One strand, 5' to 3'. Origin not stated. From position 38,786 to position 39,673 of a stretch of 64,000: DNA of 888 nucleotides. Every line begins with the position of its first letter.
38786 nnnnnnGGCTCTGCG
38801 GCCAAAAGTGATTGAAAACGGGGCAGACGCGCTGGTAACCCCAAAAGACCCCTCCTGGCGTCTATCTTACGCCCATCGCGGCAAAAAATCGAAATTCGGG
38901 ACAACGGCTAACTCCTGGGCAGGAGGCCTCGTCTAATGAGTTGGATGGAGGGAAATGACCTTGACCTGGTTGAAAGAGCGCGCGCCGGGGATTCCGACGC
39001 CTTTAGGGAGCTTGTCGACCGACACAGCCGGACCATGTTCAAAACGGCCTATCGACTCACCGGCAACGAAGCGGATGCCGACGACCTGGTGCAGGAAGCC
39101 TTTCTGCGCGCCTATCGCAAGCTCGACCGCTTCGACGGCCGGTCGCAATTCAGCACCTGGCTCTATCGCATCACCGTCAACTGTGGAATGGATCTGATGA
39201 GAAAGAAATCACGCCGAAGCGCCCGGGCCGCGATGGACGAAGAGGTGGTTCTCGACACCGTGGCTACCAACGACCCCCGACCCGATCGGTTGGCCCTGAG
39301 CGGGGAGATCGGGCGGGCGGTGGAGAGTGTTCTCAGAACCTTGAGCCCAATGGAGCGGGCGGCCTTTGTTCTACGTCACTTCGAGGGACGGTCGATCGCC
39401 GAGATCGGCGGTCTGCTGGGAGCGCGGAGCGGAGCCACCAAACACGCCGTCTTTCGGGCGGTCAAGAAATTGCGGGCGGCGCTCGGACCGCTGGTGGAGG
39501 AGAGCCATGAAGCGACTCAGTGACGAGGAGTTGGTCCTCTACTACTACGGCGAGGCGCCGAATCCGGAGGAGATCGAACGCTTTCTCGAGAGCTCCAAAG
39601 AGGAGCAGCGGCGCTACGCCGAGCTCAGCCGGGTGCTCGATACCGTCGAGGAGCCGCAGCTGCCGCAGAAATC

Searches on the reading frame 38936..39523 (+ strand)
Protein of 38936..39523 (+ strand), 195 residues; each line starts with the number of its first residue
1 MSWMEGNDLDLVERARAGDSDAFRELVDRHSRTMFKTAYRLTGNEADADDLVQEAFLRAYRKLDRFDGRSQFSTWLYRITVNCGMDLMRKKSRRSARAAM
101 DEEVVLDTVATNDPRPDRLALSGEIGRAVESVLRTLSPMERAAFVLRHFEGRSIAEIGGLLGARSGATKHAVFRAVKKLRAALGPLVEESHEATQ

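Call 5: search_protein_families(library=pfam, proteins=[window:38936-39523:+], max_evalue=0.01)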
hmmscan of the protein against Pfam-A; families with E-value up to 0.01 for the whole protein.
window:38936-39523:+ (195 aa): 6 families
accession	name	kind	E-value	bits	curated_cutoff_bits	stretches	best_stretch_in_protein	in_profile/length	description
PF04542.20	Sigma70_r2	-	5.1e-22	77.9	24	1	26-94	1-71/71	Sigma-70 region 2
PF08281.18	Sigma70_r4_2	-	3e-11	43.2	25.7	1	128-179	3-54/54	Sigma-70, region 4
PF04545.22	Sigma70_r4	-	9.8e-08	31.8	24.1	1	132-181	1-50/50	Sigma-70, region 4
PF07638.17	Sigma70_ECF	-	3e-05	24.4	21.1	1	11-169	7-169/185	ECF sigma factor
PF22029.2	PhyR_sigma2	-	0.00011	22.6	27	1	39-79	13-53/55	Sigma2 domain of PhyR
PF22233.2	PhyR_sigma-like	-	0.0025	18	27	0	133-175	1-43/50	Response regulator PhyR, sigma-like domain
